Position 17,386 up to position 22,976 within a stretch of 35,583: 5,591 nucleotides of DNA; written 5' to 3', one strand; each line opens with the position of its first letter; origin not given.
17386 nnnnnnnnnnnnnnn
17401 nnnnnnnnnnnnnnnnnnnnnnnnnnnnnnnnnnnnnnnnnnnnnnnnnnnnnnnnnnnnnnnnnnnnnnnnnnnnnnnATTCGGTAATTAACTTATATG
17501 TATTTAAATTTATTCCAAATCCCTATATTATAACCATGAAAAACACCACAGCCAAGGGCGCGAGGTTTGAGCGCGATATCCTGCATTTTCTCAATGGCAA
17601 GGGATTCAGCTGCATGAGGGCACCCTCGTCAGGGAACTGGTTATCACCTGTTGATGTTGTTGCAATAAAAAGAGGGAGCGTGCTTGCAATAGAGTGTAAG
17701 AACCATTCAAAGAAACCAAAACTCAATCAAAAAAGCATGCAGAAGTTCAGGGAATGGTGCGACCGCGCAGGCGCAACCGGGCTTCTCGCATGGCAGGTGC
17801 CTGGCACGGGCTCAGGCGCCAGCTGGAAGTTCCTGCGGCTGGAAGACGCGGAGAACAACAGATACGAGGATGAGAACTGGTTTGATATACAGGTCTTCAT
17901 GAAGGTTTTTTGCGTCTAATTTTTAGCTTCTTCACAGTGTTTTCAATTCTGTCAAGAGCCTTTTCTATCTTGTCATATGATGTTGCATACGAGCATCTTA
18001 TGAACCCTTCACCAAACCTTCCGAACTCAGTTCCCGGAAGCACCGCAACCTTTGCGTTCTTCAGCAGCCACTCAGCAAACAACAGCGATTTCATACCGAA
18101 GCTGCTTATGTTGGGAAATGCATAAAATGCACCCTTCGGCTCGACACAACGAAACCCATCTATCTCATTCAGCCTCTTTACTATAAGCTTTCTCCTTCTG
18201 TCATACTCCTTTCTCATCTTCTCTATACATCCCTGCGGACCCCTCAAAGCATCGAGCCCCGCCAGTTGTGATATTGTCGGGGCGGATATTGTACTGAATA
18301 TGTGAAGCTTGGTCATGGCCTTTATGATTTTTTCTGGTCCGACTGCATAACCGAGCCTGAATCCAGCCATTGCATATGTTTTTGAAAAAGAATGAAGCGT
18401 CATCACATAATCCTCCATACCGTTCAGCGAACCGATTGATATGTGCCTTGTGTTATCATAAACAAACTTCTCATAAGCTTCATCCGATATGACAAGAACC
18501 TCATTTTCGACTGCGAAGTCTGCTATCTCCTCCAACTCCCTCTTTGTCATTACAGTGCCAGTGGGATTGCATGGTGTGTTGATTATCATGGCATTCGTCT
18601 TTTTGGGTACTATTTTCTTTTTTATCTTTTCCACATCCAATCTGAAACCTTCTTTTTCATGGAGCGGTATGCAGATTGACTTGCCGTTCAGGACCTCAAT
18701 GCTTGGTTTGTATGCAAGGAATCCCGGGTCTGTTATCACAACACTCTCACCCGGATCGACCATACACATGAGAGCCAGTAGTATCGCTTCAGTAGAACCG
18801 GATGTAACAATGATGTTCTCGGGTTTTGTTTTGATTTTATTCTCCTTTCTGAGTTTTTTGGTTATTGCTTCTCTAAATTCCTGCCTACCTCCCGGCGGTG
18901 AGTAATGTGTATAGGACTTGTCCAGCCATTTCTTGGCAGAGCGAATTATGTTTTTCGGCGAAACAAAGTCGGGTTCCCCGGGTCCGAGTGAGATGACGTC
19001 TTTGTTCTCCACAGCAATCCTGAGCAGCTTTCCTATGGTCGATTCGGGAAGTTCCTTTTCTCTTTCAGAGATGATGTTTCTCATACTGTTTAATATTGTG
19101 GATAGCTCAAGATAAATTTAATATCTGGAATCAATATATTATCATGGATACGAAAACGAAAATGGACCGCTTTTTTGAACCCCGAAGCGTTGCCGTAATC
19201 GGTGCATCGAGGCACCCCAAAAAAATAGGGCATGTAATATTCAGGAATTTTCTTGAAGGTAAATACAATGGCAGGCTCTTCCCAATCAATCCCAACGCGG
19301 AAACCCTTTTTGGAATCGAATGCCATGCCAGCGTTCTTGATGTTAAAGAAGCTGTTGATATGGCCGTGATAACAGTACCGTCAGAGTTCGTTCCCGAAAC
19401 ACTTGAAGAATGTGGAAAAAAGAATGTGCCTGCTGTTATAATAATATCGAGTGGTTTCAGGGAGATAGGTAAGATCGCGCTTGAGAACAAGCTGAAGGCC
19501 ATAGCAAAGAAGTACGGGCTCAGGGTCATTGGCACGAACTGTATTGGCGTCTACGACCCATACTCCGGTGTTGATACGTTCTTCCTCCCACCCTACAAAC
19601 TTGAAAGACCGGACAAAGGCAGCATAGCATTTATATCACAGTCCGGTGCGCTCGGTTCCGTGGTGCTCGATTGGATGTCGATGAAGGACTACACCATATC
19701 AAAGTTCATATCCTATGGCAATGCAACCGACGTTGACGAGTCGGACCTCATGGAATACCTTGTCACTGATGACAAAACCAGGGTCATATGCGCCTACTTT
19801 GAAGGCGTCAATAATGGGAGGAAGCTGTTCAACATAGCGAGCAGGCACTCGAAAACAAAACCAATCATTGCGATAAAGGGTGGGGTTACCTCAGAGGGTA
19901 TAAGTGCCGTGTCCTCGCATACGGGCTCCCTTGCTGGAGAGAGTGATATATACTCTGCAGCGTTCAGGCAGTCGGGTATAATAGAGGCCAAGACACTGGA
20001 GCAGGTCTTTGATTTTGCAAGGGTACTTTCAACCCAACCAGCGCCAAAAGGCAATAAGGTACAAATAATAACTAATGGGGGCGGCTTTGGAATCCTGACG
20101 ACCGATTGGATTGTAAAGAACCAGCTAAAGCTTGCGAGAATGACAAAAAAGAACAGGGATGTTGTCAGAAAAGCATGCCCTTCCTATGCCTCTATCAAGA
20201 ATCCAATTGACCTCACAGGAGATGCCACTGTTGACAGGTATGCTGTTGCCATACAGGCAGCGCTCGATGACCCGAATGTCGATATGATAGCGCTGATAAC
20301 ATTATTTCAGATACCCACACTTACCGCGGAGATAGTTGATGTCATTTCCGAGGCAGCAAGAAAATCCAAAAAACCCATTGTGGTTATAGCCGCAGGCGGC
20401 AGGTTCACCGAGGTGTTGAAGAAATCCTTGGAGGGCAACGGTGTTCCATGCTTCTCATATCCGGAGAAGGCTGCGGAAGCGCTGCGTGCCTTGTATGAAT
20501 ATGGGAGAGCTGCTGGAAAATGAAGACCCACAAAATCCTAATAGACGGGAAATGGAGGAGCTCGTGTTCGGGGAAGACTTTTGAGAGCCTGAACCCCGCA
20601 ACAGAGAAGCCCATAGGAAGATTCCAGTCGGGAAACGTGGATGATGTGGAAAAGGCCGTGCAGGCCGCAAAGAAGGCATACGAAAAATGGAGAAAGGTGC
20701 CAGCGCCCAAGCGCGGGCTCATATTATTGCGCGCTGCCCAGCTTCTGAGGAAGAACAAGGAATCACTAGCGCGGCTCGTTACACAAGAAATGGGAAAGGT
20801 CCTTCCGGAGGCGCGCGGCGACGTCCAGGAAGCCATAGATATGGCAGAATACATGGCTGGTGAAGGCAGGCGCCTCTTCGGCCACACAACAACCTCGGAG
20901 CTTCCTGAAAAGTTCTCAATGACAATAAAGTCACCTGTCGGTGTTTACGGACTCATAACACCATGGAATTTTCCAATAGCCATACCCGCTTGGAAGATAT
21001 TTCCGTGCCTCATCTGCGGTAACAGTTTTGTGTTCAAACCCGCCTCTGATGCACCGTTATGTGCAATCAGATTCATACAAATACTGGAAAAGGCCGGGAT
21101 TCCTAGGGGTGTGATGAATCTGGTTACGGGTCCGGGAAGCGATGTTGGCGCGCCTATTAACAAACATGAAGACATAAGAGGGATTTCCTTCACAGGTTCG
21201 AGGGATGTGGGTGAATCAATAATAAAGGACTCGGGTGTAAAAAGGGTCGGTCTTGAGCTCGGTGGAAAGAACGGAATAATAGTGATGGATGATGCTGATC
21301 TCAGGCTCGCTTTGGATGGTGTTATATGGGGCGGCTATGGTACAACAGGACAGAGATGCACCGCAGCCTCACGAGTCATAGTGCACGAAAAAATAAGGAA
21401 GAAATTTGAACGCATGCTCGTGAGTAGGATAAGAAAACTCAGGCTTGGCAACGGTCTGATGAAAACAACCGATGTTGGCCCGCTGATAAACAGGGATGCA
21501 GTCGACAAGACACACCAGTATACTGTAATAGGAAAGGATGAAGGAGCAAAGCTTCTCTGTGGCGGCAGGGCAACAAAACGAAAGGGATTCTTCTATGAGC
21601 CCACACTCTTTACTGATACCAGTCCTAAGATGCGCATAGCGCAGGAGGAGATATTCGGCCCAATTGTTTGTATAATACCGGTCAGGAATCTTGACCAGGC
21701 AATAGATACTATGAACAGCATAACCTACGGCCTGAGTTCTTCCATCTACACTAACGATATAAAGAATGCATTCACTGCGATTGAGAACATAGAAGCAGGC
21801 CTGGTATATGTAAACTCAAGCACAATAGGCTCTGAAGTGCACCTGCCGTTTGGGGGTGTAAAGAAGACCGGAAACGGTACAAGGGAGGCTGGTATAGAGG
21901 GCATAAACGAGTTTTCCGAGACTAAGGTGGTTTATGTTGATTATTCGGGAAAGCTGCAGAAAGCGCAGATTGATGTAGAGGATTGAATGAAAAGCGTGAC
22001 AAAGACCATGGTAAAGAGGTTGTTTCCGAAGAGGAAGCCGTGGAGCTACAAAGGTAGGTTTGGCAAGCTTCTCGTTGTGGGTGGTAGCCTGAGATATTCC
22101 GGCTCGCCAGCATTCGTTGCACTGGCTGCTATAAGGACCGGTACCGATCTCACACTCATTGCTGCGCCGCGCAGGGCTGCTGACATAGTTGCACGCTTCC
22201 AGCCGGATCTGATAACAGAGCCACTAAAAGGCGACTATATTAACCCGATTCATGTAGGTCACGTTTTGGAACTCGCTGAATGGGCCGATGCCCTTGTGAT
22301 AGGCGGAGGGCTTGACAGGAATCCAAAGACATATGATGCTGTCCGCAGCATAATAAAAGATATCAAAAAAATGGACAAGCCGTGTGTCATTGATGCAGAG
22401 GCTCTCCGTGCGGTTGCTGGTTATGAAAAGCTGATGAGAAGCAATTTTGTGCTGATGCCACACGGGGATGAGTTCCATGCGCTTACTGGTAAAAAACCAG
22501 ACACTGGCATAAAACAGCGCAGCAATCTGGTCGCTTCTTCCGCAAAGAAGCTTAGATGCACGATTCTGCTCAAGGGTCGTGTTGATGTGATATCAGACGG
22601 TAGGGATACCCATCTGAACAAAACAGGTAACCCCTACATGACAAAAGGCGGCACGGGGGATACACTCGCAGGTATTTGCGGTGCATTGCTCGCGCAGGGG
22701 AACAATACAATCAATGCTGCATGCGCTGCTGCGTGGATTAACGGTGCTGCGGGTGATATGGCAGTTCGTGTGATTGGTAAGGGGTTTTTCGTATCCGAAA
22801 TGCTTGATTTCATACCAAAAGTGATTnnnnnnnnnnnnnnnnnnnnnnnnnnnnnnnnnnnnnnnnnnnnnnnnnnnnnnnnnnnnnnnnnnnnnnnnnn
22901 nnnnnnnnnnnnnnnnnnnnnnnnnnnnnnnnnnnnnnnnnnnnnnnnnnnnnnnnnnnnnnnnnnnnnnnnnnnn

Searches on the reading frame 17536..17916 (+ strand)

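Call 66: search_protein_families(library=pfam, proteins=[window:17536-17916:+], max_evalue=0.0001)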
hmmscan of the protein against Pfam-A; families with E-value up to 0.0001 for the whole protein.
window:17536-17916:+ (127 aa): 1 family
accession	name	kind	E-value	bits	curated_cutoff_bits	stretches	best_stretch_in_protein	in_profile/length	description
PF01870.24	Hjc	-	1.2e-19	70.5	21.1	1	10-103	1-92/93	Archaeal holliday junction resolvase (hjc)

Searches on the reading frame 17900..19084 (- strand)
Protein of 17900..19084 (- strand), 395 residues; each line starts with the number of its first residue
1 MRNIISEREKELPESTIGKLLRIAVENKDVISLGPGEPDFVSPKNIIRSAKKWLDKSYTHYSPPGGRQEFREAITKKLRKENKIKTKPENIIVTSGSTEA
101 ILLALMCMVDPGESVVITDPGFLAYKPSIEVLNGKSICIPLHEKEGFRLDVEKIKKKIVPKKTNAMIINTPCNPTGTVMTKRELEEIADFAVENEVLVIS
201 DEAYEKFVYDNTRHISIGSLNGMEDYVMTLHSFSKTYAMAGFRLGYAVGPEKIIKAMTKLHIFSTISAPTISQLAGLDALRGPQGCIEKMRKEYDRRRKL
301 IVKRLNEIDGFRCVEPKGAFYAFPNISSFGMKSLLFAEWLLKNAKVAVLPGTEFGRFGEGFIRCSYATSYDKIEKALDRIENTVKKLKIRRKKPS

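Call 66: search_protein_families(library=pfam, proteins=[window:17900-19084:-], max_evalue=0.0001)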
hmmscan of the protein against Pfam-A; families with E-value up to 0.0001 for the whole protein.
window:17900-19084:- (395 aa): 5 families
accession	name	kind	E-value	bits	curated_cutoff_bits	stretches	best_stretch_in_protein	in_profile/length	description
PF00155.27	Aminotran_1_2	-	8.9e-76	255.8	19.7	1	28-380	1-361/361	Aminotransferase class I and II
PF00266.25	Aminotran_5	-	1.2e-08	34.7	21.5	1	83-203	55-177/371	Aminotransferase class-V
PF01041.23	DegT_DnrJ_EryC1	-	2.4e-07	30.7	19.8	1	87-203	38-147/360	DegT/DnrJ/EryC1/StrS aminotransferase family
PF01212.27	Beta_elim_lyase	-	4.3e-05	23.4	27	1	89-203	49-170/288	Beta-eliminating lyase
PF01053.26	Cys_Met_Meta_PP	-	4.3e-05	22.7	27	1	87-204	67-176/381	Cys/Met metabolism PLP-dependent enzyme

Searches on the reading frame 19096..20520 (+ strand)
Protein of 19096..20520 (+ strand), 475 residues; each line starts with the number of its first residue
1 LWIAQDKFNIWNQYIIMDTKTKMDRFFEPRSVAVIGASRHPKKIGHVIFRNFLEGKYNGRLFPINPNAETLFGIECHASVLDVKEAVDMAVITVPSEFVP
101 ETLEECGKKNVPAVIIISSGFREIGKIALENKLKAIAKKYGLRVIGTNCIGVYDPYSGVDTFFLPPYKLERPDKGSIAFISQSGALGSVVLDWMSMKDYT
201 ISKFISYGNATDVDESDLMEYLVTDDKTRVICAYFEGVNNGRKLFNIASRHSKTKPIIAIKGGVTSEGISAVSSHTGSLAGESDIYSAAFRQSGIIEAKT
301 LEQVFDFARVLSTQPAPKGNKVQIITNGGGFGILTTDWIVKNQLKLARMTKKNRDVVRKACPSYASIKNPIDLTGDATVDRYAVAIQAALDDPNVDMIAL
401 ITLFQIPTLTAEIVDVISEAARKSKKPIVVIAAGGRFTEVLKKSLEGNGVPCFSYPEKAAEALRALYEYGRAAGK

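Call 66: search_protein_families(library=pfam, proteins=[window:19096-20520:+], max_evalue=0.0001)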
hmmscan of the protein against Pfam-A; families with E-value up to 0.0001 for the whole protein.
window:19096-20520:+ (475 aa): 4 families
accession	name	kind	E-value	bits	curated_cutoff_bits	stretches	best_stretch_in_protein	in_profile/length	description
PF13607.11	Succ_CoA_lig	-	8e-52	175.1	27.4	1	174-311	1-138/138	Succinyl-CoA ligase like flavodoxin domain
PF13380.12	CoA_binding_2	-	6.7e-28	97.9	22.8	1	30-153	1-114/116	CoA binding domain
PF02629.25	CoA_binding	-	1.8e-17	64.3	22.3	1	28-120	2-97/97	CoA binding domain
PF19045.5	Ligase_CoA_2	-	4.2e-15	56.6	23.7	1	322-474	1-159/162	Ligase-CoA domain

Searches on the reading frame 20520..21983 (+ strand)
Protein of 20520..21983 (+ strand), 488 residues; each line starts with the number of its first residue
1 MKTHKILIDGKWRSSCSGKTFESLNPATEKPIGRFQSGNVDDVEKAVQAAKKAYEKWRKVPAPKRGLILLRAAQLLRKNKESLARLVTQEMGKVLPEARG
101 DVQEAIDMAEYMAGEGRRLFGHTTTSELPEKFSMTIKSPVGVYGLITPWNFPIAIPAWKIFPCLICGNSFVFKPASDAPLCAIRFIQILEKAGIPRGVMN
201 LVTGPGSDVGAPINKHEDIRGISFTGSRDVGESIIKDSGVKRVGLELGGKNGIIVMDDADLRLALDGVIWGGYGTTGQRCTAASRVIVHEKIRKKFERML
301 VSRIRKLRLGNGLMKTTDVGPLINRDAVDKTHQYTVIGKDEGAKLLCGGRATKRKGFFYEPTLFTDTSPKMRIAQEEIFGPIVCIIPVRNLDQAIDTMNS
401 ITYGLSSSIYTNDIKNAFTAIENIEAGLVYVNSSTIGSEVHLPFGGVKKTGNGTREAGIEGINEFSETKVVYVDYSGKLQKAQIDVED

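Call 66: search_protein_families(library=pfam, proteins=[window:20520-21983:+], max_evalue=0.0001)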
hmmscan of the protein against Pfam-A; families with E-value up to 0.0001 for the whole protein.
window:20520-21983:+ (488 aa): 1 family
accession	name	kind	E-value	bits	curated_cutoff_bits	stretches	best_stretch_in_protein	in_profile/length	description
PF00171.27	Aldedh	-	2.8e-170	567.3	23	1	12-471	1-461/461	Aldehyde dehydrogenase family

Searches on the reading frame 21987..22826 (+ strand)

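Call 66: search_protein_families(library=pfam, proteins=[window:21987-22826:+], max_evalue=0.0001)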
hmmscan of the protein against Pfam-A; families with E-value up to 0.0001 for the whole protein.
window:21987-22826:+ (280 aa): 2 families
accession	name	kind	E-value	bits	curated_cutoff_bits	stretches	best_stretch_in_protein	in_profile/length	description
PF01256.23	Carb_kinase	-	3.5e-53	181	27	1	28-261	1-225/242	NAD(P)H-hydrate dehydratase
PF02110.20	HK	-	4.6e-15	56.1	27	1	91-278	41-243/247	Hydroxyethylthiazole kinase family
